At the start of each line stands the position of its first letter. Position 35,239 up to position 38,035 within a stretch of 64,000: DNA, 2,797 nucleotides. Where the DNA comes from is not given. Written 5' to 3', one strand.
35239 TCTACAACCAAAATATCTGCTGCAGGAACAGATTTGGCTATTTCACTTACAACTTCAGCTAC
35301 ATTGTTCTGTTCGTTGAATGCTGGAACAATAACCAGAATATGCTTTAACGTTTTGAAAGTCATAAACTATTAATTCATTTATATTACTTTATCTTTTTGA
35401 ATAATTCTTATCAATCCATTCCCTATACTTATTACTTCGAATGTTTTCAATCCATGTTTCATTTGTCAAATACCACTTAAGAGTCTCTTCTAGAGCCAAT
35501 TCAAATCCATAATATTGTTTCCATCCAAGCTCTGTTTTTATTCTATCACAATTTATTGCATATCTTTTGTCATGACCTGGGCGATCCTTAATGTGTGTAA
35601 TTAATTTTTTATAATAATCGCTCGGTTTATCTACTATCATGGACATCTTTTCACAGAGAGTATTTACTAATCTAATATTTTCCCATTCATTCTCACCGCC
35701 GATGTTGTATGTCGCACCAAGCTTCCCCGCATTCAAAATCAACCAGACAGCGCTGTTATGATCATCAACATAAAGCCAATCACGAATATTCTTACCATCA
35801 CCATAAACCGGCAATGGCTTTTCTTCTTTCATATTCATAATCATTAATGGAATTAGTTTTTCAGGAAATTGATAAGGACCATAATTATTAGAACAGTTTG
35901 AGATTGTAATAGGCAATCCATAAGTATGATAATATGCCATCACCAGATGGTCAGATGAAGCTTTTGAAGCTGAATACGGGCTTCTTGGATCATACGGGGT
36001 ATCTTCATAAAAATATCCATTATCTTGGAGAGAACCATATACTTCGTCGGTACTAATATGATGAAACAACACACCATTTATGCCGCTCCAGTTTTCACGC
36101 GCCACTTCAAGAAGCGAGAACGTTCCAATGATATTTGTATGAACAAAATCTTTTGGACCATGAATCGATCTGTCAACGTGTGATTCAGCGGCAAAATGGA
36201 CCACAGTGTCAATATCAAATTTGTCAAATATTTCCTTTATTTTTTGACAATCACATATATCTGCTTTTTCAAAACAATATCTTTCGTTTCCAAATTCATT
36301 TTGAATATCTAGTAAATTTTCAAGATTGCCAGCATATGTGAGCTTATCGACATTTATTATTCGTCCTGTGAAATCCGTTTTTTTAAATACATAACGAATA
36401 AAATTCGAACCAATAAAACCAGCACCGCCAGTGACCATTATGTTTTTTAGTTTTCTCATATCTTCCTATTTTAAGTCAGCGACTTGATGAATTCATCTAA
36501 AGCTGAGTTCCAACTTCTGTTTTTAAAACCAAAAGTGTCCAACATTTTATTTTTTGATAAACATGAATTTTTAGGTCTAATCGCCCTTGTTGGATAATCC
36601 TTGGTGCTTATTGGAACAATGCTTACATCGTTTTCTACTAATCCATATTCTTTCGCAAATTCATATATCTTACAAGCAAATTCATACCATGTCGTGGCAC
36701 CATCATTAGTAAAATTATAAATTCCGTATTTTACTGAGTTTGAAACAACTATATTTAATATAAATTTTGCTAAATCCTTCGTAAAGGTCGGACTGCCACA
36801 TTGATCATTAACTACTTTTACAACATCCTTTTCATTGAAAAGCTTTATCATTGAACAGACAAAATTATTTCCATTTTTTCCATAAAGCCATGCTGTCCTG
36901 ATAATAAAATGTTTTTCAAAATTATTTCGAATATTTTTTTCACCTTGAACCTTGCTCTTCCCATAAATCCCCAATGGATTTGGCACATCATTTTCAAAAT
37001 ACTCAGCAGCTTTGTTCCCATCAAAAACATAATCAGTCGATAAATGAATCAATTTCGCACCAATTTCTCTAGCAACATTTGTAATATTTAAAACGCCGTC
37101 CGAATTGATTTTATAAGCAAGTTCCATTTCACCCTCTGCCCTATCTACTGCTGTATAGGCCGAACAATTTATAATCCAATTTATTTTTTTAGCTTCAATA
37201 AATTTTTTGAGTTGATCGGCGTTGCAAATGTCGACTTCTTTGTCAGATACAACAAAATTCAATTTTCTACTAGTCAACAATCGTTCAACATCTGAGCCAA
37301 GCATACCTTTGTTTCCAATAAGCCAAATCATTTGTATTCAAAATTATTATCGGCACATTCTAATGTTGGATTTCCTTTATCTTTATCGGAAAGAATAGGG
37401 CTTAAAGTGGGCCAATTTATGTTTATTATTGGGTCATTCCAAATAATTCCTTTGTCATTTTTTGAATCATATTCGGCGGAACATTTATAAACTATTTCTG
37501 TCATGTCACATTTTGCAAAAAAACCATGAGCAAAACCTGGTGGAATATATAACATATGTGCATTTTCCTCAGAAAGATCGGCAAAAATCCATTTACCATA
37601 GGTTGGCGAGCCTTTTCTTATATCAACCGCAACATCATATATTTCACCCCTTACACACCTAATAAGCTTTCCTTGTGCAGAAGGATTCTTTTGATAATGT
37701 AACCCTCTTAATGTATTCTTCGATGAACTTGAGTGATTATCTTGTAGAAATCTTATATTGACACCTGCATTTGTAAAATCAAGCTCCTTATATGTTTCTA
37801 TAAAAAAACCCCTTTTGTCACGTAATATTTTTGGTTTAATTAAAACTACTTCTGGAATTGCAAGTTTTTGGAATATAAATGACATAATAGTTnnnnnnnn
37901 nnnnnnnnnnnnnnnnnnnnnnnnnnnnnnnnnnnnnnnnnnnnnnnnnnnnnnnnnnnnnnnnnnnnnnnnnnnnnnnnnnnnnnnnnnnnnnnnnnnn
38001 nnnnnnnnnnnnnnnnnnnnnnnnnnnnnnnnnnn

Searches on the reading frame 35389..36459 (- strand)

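Call 5: search_protein_families(library=pfam, proteins=[window:35389-36459:-], max_evalue=0.001)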
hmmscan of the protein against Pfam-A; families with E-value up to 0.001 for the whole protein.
window:35389-36459:- (356 aa): 6 families
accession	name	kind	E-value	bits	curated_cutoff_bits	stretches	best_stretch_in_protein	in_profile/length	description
PF16363.11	GDP_Man_Dehyd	-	1.6e-92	311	27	1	8-325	1-331/332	GDP-mannose 4,6 dehydratase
PF01370.27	Epimerase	-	1.3e-65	221.6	20.9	1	7-254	1-240/240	NAD dependent epimerase/dehydratase family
PF01073.25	3Beta_HSD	-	4.9e-15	55.7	22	1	8-248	1-233/280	3-beta hydroxysteroid dehydrogenase/isomerase family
PF02719.21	Polysacc_synt_2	-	8.8e-15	55.1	20.2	1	7-138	1-129/293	Polysaccharide biosynthesis protein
PF04321.23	RmlD_sub_bind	-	7.1e-12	45.4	27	1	6-178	2-141/287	RmlD substrate binding domain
PF07993.18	NAD_binding_4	-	5.9e-10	39.2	20.1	1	82-190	88-205/258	Male sterility protein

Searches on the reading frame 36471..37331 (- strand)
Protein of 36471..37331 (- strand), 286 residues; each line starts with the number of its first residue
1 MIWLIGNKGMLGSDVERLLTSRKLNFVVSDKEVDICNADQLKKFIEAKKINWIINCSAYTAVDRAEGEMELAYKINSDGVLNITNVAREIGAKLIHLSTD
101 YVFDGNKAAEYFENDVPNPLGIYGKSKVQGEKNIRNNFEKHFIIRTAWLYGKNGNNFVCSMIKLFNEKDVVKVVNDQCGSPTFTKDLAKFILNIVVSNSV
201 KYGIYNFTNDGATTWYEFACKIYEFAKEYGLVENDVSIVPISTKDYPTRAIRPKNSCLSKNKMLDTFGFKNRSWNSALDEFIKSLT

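Call 5: search_protein_families(library=pfam, proteins=[window:36471-37331:-], max_evalue=0.001)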
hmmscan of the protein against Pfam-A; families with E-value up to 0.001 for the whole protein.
window:36471-37331:- (286 aa): 5 families
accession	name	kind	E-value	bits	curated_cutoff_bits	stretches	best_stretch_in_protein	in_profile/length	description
PF04321.23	RmlD_sub_bind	-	1.9e-94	316.4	27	1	2-285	3-285/287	RmlD substrate binding domain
PF01370.27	Epimerase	-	1.8e-18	67.2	20.9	1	4-195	3-225/240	NAD dependent epimerase/dehydratase family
PF16363.11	GDP_Man_Dehyd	-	1.4e-10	41.6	27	1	32-141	58-171/332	GDP-mannose 4,6 dehydratase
PF02719.21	Polysacc_synt_2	-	3.1e-06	27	20.2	1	20-155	48-170/293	Polysaccharide biosynthesis protein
PF07993.18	NAD_binding_4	-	5.4e-06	26.2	20.1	1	45-147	84-205/258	Male sterility protein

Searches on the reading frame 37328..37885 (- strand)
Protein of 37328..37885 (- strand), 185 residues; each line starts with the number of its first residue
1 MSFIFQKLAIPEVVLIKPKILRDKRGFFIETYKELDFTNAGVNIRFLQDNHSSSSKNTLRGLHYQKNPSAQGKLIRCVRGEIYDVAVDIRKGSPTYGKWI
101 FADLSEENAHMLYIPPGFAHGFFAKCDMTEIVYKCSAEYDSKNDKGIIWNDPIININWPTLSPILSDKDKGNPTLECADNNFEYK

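Call 5: search_protein_families(library=pfam, proteins=[window:37328-37885:-], max_evalue=0.001)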
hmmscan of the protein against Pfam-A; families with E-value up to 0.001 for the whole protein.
window:37328-37885:- (185 aa): 1 family
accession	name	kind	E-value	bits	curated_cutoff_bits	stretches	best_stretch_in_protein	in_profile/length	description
PF00908.23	dTDP_sugar_isom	-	1.5e-69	233.5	27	1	8-176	2-167/168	dTDP-4-dehydrorhamnose 3,5-epimerase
